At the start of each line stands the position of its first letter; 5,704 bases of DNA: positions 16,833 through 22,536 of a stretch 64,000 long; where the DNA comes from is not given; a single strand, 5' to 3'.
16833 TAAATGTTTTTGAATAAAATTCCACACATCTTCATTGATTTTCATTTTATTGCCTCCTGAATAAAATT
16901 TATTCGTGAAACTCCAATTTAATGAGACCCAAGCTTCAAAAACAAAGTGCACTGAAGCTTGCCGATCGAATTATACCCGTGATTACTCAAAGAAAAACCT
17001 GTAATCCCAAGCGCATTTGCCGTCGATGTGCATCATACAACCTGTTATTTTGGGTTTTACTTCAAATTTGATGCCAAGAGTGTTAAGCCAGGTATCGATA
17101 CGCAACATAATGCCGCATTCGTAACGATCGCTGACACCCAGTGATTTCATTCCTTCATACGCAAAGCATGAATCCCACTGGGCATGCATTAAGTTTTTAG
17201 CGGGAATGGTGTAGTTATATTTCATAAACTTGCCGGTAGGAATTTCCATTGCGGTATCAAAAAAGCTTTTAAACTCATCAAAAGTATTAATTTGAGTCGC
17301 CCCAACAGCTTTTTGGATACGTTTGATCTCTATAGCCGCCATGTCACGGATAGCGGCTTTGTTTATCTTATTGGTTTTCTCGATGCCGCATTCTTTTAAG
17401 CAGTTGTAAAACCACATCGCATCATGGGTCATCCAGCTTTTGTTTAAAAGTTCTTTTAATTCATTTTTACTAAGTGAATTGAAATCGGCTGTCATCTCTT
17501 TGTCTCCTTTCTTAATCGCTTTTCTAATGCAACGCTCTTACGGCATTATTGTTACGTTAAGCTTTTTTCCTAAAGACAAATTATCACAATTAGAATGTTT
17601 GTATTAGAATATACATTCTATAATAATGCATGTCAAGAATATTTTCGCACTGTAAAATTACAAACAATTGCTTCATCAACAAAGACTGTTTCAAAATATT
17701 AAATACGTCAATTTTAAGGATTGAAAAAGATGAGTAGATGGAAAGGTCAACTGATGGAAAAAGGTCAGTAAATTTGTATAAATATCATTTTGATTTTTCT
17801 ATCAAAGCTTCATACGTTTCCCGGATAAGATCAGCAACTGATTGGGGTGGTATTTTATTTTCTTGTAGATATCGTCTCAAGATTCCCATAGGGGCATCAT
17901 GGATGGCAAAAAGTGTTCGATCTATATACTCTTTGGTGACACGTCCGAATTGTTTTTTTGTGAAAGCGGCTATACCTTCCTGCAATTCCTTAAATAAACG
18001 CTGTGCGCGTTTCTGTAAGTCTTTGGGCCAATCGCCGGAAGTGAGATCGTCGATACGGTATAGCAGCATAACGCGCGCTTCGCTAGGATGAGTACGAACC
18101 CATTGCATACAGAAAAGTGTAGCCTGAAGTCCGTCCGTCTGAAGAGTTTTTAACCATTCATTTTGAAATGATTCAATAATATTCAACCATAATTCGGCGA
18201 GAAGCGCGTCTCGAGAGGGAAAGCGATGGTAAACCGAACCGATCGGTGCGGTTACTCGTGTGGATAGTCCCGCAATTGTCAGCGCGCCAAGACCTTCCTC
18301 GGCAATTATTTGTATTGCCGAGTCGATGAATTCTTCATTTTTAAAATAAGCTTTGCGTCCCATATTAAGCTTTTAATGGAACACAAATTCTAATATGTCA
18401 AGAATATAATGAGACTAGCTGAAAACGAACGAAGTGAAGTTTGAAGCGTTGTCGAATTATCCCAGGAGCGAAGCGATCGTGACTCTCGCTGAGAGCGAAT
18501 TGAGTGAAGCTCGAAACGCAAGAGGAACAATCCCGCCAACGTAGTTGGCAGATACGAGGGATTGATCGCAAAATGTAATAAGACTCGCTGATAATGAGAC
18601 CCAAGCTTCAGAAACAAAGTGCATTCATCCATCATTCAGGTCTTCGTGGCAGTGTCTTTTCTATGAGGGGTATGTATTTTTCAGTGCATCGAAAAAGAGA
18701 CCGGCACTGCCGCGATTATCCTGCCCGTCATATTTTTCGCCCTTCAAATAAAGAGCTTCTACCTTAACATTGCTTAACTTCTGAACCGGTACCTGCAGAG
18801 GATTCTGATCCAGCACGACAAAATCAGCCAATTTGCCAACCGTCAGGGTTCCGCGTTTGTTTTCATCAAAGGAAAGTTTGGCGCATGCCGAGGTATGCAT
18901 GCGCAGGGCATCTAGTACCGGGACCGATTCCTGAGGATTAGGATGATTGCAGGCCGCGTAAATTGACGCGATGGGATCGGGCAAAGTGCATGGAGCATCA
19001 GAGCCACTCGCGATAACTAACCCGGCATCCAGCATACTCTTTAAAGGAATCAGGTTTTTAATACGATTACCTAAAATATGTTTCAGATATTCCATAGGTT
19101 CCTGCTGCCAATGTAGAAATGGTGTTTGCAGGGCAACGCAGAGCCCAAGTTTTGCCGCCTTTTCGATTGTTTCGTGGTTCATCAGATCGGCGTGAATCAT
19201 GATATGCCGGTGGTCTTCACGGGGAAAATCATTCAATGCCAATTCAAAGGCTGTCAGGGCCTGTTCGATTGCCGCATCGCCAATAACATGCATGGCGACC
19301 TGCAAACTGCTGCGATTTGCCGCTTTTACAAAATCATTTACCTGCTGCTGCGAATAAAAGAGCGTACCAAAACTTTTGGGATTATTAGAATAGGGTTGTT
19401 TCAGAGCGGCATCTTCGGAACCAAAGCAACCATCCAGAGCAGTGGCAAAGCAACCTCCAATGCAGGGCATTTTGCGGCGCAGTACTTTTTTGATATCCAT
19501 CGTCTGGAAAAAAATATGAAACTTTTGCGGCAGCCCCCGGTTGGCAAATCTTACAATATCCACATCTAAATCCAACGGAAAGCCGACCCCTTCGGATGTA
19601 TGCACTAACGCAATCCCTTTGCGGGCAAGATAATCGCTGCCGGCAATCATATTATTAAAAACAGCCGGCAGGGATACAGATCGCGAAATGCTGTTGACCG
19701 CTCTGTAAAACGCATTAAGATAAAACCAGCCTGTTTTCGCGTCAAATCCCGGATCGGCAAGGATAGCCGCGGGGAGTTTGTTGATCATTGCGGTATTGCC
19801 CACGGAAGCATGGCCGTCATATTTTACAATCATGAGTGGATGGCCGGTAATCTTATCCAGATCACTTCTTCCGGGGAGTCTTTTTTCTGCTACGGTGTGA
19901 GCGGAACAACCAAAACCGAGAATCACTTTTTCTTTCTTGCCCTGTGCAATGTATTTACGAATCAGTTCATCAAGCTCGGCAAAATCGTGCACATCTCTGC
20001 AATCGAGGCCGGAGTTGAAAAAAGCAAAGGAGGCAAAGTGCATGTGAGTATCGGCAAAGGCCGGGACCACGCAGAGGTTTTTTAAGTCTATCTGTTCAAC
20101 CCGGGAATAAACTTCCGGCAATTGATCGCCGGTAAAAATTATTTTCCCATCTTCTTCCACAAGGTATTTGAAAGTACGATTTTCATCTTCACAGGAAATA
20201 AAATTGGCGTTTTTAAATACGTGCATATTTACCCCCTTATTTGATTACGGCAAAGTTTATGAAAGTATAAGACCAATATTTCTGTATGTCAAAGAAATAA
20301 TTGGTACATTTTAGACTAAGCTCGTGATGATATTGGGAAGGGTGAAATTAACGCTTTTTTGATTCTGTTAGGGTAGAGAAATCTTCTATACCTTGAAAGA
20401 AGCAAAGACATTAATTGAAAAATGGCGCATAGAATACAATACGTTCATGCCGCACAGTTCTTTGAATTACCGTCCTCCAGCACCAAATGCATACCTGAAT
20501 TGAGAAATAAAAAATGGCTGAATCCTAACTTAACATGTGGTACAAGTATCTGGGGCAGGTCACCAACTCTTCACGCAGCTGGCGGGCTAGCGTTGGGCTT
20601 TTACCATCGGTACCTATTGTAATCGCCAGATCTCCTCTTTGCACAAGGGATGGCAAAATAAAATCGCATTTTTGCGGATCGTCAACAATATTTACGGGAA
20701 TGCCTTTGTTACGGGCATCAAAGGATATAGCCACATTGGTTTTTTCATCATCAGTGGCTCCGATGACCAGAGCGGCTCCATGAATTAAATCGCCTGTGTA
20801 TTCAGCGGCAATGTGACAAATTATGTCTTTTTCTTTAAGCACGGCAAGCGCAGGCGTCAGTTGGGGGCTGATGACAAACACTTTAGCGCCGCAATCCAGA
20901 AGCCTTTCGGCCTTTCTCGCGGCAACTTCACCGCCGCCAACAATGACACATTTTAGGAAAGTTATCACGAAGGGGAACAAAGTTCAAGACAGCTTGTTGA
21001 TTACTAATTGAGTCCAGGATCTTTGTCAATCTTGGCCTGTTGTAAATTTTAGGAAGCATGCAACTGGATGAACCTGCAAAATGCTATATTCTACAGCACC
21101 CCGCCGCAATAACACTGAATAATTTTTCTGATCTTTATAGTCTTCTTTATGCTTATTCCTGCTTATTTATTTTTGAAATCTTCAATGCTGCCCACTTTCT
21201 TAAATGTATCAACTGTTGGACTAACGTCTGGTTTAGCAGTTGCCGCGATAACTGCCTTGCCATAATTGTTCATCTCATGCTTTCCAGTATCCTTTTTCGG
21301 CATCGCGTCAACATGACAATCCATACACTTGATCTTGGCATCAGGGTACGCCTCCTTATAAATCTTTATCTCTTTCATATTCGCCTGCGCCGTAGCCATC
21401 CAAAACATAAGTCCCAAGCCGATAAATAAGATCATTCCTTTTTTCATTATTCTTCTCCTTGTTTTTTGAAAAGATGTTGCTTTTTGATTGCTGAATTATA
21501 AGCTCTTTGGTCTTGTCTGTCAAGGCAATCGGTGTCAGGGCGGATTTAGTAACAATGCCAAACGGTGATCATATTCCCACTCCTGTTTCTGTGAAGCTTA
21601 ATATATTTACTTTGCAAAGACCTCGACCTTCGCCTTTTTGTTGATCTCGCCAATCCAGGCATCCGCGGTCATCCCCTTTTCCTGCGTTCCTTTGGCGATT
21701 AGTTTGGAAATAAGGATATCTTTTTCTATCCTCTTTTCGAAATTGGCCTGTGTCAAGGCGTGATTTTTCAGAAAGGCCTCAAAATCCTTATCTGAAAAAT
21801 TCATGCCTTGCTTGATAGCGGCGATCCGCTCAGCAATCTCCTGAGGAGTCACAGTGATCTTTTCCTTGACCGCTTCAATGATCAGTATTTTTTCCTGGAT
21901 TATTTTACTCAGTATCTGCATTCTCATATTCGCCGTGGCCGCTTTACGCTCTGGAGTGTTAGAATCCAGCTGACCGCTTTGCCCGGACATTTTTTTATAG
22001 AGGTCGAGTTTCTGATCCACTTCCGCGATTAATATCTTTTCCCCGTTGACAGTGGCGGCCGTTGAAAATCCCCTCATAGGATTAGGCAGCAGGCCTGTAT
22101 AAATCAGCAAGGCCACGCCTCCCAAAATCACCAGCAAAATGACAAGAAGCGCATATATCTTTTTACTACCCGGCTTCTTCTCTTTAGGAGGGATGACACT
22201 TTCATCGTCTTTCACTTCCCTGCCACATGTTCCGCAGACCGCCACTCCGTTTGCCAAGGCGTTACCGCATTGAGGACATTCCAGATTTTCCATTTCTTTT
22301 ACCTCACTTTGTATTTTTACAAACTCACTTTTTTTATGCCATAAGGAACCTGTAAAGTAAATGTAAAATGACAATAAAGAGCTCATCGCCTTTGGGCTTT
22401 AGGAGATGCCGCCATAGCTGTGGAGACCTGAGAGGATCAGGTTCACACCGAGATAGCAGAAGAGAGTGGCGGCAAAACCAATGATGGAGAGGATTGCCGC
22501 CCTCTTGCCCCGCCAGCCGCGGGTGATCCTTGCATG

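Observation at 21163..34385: Self-contained quinone-to-surface electron conduit island in a syntroph-like genome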

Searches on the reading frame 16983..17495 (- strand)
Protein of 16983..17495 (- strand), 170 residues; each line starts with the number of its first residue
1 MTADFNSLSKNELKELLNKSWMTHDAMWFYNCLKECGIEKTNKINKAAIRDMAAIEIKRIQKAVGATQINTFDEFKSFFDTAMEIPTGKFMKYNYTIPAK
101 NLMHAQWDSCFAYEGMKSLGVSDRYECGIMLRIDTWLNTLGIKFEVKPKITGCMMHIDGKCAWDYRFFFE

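Call 9: search_protein_families(library=pfam, proteins=[window:16983-17495:-], max_evalue=0.001)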
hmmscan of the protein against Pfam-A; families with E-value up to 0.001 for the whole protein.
window:16983-17495:- (170 aa): 1 family
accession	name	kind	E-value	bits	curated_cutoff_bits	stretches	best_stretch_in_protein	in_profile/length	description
PF19620.4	DUF6125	-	5e-08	33.5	27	1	8-72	3-70/164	Family of unknown function (DUF6125)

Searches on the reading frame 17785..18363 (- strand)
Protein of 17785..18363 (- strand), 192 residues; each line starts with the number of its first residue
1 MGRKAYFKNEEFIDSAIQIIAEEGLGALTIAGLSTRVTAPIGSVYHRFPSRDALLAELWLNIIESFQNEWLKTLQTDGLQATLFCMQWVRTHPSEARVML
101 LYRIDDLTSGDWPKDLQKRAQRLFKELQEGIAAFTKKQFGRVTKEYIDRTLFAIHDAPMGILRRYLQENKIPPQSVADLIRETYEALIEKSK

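Call 9: search_protein_families(library=pfam, proteins=[window:17785-18363:-], max_evalue=0.001)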
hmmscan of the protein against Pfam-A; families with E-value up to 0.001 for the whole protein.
window:17785-18363:- (192 aa): 1 family
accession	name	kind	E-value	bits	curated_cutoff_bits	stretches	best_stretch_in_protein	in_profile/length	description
PF00440.29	TetR_N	-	4.3e-08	33.2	24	1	13-58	2-47/47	Bacterial regulatory proteins, tetR family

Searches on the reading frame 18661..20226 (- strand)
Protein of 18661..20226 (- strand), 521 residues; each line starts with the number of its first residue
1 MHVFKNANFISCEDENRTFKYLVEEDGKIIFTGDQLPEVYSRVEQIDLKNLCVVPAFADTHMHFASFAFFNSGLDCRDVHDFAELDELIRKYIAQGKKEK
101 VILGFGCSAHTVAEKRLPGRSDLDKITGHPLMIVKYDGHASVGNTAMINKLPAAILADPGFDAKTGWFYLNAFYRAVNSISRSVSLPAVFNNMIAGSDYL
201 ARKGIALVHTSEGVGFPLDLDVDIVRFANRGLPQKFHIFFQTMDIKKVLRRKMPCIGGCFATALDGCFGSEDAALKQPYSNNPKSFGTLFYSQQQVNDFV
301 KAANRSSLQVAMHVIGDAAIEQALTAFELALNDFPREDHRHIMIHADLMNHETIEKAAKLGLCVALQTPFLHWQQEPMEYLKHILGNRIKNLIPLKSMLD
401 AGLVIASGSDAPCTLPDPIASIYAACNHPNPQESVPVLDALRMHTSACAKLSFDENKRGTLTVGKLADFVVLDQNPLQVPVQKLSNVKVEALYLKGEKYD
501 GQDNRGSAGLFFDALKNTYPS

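Call 9: search_protein_families(library=pfam, proteins=[window:18661-20226:-], max_evalue=0.001)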
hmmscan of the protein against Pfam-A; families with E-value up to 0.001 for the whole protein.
window:18661-20226:- (521 aa): 2 families
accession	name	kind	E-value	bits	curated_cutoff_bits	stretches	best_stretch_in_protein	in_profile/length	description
PF07969.17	Amidohydro_3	-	1.3e-63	216.6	29.7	1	46-497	3-469/472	Amidohydrolase family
PF01979.26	Amidohydro_1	-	5.2e-13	49.4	25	1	291-497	132-343/345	Amidohydrolase family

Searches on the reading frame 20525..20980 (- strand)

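Call 9: search_protein_families(library=pfam, proteins=[window:20525-20980:-], max_evalue=0.001)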
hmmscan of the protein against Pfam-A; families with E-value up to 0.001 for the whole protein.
window:20525-20980:- (151 aa): 2 families
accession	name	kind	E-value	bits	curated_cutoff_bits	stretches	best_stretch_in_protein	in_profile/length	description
PF13241.12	NAD_binding_7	-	4.5e-30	104.7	22.1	1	10-111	9-104/104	Putative NAD(P)-binding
PF14824.11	Sirohm_synth_M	-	2.1e-07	30.8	25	1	115-139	1-25/28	Sirohaem biosynthesis protein central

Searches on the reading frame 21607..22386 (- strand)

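Call 4: search_protein_families(library=pfam, proteins=[window:21607-22386:-], max_evalue=0.01)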
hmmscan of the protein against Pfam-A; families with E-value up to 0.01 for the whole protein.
window:21607-22386:- (259 aa): 7 families
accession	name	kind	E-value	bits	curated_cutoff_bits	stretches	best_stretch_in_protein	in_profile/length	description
PF13624.11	SurA_N_3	-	6.6e-23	81.8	27.2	1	79-229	14-161/162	SurA-like N-terminal domain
PF13623.11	SurA_N_2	-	3.6e-11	43.5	28.5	1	83-198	14-130/145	SurA-like N-terminal domain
PF09312.16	SurA_N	-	1.7e-08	35.1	30.8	1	110-229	5-117/118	SurA N-terminal domain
PF12773.13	DZR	-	0.0013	19.3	27.3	1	37-59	1-23/45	Double zinc ribbon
PF13248.11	Zn_ribbon_3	-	0.0017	18.2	27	1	34-55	2-23/26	zinc-ribbon domain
PF14283.11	CD1107-like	-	0.0019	18.5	26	1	29-97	85-151/158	Mobile element protein CD1107-like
PF13240.11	Zn_Ribbon_1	-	0.0065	16.7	25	0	37-57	2-22/23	zinc-ribbon domain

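Call 5: search_protein_families(library=ncbifam, proteins=[window:21607-22386:-], max_evalue=0.01)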
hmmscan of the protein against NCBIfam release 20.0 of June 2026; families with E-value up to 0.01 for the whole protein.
window:21607-22386:- (259 aa): 3 families
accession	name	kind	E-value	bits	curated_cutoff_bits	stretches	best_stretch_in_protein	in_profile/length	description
NF000809.0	PRK00059.1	equivalog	1.6e-14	54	303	1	108-232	36-167/336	peptidylprolyl isomerase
NF008038.0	PRK10770.1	equivalog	4e-08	32.5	394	1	90-229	10-141/431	peptidylprolyl isomerase SurA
NF001669.0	PRK00432.1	equivalog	0.0086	16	54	0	18-55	10-50/58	30S ribosomal protein S27ae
